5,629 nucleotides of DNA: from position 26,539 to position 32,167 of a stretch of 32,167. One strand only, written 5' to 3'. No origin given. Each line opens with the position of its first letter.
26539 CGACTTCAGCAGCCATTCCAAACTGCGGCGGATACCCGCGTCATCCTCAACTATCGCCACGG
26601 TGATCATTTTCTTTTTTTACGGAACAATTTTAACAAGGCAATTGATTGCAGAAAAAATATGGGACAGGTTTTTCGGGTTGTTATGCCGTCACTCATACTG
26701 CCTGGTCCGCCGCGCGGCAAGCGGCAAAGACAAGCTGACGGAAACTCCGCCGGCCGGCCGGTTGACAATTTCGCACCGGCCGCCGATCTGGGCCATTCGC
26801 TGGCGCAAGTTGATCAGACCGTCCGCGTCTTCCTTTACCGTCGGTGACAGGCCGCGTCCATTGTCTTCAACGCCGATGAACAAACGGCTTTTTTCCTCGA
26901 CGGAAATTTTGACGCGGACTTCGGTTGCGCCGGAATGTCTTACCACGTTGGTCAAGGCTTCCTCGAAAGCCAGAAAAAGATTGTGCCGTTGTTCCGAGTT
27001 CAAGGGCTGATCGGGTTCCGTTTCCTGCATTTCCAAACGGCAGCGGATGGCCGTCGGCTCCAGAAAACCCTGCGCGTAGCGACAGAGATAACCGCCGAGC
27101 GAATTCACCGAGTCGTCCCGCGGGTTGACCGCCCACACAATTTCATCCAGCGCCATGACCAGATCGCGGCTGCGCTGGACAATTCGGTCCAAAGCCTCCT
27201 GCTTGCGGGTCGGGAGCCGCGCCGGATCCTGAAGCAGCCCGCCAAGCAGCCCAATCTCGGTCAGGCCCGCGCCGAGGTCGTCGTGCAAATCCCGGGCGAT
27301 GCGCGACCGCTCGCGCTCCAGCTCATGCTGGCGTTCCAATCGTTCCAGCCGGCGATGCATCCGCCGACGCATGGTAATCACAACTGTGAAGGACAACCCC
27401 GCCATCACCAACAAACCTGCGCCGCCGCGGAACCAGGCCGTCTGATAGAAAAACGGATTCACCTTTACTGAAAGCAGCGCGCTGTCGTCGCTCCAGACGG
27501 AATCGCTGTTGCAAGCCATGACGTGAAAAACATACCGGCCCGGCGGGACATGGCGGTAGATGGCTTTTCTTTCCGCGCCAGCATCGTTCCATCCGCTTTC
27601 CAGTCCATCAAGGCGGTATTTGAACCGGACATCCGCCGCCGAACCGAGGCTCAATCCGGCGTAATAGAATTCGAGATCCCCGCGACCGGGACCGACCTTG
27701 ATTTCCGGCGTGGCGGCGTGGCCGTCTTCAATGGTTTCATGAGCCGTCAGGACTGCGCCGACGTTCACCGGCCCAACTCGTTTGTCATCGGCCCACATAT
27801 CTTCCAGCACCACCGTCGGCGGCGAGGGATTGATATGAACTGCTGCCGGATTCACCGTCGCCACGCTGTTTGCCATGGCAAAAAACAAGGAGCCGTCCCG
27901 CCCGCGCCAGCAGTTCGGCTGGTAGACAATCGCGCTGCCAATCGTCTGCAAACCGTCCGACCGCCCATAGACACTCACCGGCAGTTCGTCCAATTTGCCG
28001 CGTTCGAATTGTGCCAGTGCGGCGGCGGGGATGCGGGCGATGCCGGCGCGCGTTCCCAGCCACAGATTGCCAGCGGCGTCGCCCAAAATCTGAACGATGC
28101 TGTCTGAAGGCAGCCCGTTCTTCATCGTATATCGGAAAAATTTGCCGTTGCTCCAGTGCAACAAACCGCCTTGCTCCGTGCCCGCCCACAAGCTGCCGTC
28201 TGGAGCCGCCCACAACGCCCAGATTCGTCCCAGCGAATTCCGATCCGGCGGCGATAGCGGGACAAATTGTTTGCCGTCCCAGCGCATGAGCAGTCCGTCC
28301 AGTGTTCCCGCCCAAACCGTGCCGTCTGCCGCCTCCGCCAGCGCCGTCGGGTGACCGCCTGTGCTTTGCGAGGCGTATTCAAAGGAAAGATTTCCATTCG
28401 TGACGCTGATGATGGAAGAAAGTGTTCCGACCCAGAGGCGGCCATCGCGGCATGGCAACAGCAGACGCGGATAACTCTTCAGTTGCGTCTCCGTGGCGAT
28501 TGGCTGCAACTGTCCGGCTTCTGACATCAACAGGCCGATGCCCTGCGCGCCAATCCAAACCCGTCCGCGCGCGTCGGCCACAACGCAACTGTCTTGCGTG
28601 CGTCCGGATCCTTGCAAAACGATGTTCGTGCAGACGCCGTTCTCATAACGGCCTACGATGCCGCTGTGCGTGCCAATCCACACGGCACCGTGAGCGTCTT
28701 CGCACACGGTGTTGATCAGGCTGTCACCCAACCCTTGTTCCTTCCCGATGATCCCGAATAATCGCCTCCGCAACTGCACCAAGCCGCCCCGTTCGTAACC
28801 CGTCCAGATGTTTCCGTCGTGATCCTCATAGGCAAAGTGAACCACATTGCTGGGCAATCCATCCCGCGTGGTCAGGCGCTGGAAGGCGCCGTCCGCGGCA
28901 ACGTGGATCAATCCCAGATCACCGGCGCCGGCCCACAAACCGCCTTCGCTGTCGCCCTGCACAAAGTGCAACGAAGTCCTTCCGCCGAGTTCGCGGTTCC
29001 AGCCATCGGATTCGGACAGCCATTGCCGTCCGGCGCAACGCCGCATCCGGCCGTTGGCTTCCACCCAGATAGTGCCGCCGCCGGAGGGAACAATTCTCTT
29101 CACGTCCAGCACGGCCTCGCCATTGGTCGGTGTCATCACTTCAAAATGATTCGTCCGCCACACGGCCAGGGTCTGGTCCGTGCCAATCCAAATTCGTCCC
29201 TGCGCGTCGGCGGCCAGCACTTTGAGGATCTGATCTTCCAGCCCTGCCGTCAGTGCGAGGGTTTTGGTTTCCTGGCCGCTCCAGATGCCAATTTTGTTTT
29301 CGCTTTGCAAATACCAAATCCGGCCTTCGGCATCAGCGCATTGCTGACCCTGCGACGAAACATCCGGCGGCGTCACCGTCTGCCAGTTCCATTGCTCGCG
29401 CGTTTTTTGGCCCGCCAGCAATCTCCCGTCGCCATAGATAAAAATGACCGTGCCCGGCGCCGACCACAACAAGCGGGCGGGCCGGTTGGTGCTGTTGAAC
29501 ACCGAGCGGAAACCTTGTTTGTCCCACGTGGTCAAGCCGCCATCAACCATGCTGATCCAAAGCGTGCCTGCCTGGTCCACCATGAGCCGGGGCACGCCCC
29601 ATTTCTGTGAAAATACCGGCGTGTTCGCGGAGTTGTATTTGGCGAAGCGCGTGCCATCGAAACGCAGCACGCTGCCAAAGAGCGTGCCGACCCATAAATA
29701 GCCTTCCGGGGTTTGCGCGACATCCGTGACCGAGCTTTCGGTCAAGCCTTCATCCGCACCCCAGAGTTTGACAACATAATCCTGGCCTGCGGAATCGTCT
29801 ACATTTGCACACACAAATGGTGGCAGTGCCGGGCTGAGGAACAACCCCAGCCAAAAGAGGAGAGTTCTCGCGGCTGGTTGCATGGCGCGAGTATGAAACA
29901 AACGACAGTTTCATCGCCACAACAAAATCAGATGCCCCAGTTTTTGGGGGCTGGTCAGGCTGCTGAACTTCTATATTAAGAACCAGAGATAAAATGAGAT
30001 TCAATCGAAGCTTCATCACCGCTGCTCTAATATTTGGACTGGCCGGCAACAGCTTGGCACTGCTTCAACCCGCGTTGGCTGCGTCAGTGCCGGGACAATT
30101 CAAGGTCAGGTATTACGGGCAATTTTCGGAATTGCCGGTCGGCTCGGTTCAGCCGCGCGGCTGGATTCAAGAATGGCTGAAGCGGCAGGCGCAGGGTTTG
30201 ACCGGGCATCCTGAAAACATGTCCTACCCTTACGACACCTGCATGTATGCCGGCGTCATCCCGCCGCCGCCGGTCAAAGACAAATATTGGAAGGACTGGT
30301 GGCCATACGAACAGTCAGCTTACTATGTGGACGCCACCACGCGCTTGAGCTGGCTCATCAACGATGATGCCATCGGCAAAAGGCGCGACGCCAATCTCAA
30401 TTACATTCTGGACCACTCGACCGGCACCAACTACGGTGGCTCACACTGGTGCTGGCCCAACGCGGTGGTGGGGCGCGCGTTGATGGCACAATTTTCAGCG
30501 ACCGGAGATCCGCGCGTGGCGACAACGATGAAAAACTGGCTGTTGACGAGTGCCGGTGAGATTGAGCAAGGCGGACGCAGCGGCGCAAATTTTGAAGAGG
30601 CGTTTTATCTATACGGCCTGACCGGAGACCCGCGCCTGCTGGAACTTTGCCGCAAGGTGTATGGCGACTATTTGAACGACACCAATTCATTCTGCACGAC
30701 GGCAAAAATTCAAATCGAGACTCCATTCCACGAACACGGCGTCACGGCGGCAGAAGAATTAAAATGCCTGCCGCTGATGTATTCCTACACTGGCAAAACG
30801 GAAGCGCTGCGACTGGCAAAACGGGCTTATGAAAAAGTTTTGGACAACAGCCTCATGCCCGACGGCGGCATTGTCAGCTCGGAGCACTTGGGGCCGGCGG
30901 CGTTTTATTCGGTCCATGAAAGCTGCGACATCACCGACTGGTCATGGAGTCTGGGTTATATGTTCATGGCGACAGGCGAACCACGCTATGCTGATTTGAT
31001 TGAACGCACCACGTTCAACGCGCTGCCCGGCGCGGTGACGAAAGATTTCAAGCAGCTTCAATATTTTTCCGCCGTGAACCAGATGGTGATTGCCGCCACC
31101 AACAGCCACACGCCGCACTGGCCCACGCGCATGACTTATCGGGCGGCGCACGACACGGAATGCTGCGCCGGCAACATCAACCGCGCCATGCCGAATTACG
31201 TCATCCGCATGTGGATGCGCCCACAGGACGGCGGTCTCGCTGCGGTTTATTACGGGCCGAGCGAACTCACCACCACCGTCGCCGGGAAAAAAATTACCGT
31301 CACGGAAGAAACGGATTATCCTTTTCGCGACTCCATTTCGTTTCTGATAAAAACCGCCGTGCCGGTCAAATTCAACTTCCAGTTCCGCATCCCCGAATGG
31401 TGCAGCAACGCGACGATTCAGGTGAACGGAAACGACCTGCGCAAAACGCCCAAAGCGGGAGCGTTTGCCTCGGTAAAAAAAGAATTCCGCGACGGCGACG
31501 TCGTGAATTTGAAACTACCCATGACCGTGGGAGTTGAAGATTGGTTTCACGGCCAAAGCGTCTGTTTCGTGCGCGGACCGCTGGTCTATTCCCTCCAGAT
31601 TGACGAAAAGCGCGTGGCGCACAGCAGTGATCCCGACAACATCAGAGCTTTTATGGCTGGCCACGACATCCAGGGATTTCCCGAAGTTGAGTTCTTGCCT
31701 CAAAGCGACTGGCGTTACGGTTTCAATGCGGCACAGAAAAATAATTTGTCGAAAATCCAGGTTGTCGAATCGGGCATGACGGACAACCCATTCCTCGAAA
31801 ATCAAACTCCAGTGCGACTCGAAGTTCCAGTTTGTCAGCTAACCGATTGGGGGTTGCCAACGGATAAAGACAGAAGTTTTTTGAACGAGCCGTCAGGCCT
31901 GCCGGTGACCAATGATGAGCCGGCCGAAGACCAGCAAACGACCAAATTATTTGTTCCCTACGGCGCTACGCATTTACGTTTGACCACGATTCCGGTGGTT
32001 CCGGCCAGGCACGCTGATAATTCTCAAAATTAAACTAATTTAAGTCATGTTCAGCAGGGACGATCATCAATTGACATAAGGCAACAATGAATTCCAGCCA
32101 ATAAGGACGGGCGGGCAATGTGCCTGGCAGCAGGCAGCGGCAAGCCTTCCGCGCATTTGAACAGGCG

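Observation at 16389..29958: Five oriented copies of a palindromic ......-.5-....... box, all intergenic and all upstream of accessory glycan-cluster genes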

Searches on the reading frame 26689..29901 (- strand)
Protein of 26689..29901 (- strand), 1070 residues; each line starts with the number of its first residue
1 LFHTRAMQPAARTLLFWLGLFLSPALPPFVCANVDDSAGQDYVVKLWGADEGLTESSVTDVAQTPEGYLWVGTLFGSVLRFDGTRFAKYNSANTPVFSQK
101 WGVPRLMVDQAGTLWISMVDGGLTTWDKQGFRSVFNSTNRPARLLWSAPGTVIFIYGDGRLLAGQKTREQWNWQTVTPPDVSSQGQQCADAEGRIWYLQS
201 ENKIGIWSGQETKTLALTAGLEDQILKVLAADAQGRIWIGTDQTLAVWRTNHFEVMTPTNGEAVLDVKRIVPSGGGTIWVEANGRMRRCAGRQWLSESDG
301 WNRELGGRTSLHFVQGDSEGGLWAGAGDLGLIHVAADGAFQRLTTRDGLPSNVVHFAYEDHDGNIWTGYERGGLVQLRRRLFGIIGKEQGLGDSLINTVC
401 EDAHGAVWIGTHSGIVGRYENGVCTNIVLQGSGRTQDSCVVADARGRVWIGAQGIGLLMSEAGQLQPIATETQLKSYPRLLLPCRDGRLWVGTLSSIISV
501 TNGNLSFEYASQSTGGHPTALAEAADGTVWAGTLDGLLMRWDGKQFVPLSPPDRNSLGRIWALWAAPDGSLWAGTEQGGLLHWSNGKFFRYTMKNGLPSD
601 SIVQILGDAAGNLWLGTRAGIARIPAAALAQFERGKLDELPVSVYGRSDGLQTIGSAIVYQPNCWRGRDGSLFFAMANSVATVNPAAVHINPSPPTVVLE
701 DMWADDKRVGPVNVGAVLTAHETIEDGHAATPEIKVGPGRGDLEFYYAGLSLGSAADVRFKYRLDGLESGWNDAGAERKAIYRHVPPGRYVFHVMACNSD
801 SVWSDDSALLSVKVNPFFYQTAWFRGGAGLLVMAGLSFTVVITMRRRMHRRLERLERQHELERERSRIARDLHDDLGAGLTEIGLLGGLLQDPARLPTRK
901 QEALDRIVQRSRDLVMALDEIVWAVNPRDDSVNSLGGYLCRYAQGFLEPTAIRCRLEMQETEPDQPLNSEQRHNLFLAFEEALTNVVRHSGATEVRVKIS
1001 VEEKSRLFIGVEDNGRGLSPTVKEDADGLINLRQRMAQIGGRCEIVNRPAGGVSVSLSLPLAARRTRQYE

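Call 9: search_protein_families(library=pfam, proteins=[window:26689-29901:-], max_evalue=0.01)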
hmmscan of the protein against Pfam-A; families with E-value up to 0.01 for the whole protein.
window:26689-29901:- (1070 aa): 9 families
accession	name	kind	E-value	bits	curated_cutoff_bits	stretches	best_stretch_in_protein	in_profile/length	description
PF07494.17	Reg_prop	-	6.6e-31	102.8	20.4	1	596-618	1-23/24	Two component regulator propeller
PF07495.19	Y_Y_Y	-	2e-14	53.6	26.6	1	757-814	7-64/65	Y_Y_Y domain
PF02518.31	HATPase_c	-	2e-10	41.5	26.4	1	974-1062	5-110/111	Histidine kinase-, DNA gyrase B-, and HSP90-like ATPase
PF07730.19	HisKA_3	-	7.7e-09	36.4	24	1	864-929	1-67/68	Histidine kinase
PF20067.5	SSL_N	-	1.1e-06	28.8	18.9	0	521-541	26-46/46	Strictosidine synthase-like, N-terminal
PF13581.12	HATPase_c_2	-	4.3e-06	27.2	27.4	1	965-1025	22-86/127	Histidine kinase-like ATPase domain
PF10983.13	DUF2793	-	1.3e-05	25.4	27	0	229-267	36-73/87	Protein of unknown function (DUF2793)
PF23754.1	Beta-prop_IP5PC_F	-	0.00044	19.7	27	0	519-544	292-317/392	IP5P C-F beta-propeller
PF24684.1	Vgb_lyase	-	0.00066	19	50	1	400-531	19-154/290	Virginiamycin B lyase family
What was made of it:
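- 26689..29913 (-): Sensor histidine kinase with Reg_prop repeats, Y_Y_Y, HisKA_3 and HATPase_c domains. It is the proposed glycan sensor that phosphorylates the regulator. The start is either TTG 29901 or ATG 29913. Pfam (call 9).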

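Call 42: search_protein_families(library=ncbifam, proteins=[window:26689-29901:-], max_evalue=0.001)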
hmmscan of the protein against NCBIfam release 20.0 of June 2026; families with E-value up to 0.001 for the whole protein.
window:26689-29901:- (1070 aa): 8 families
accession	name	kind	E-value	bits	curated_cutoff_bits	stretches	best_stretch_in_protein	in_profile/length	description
NF052443.1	SensHisKinMctS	equivalog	1.1e-21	76.8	700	1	836-1068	220-455/457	two-component system sensor histidine kinase MctS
NF008649.0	PRK11644.1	equivalog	3.7e-19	68.9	408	1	862-1061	301-496/499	signal transduction histidine-protein kinase/phosphatase UhpB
NF047786.1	his_kin_MadS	equivalog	7.4e-18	64.9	500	1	847-1060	213-434/434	MadS family sensor histidine kinase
NF007896.0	PRK10600.1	equivalog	3.7e-14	52.3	578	1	856-1058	382-582/598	nitrate/nitrite two-component system sensor histidine kinase NarX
NF008184.0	PRK10935.1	equivalog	7.4e-14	51.3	553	1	954-1063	451-561/565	nitrate/nitrite two-component system sensor histidine kinase NarQ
NF047322.1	HK_morpho_MacS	equivalog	1.8e-13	50.5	300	1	827-1060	145-367/367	MacS family sensor histidine kinase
NF052531.1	Strep_LiaS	equivalog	2.7e-11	43.3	450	1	970-1061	236-327/328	envelope stress sensor histidine kinase LiaS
NF052228.1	T9SS_PorZ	equivalog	1.2e-06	27.3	260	0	182-252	480-560/757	type IX secretion system anionic LPS delivery protein PorZ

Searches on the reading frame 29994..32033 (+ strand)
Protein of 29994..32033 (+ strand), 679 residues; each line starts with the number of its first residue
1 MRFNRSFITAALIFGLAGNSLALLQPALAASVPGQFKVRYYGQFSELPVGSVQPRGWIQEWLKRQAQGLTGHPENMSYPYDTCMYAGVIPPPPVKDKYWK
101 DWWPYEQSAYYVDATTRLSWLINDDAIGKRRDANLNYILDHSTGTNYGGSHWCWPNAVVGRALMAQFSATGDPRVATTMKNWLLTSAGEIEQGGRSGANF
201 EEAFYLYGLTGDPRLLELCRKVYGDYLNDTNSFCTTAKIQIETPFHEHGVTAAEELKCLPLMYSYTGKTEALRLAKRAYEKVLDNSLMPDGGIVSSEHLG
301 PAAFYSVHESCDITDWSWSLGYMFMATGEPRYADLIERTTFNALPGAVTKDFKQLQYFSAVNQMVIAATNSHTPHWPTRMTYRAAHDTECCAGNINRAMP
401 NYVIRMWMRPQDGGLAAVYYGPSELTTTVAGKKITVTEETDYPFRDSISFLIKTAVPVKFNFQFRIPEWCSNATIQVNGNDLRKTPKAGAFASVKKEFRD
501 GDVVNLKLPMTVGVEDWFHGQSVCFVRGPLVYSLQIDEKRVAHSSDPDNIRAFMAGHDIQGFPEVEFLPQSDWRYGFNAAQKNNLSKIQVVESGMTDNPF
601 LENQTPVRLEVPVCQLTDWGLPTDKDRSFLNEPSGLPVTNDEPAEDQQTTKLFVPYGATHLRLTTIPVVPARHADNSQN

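Call 9: search_protein_families(library=pfam, proteins=[window:29994-32033:+], max_evalue=0.01)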
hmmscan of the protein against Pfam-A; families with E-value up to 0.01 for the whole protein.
window:29994-32033:+ (679 aa): 3 families
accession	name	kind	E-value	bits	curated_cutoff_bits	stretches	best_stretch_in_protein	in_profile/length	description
PF20736.2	Glyco_hydro127M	-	1.9e-21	76.4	24.2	1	417-510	4-95/95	Beta-L-arabinofuranosidase, GH127 middle domain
PF07944.18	Beta-AFase-like_GH127_cat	-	1.6e-16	60.7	24.9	1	161-401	132-373/376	Beta-L-arabinofuranosidase, GH127 catalytic domain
PF07470.19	Glyco_hydro_88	-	0.0055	16.2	26.6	0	149-224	24-104/352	Glycosyl Hydrolase Family 88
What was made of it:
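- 29994..32033 (+): Target of box e: a GH127-like glycoside hydrolase. Pfam GH127 catalytic and middle domains (call 9).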

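Call 42: search_protein_families(library=ncbifam, proteins=[window:29994-32033:+], max_evalue=0.001)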
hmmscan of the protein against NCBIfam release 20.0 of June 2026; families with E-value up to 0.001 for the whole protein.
window:29994-32033:+ (679 aa): 1 family
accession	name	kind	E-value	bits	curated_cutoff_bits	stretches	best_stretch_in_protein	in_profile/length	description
NF049879.1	AcerHdlse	equivalog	2.1e-31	109.1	950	1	313-537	346-570/657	aceric acid hydrolase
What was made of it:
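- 29994..32033 (+): There is a weak NCBIfam match to aceric acid hydrolase (call 42).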
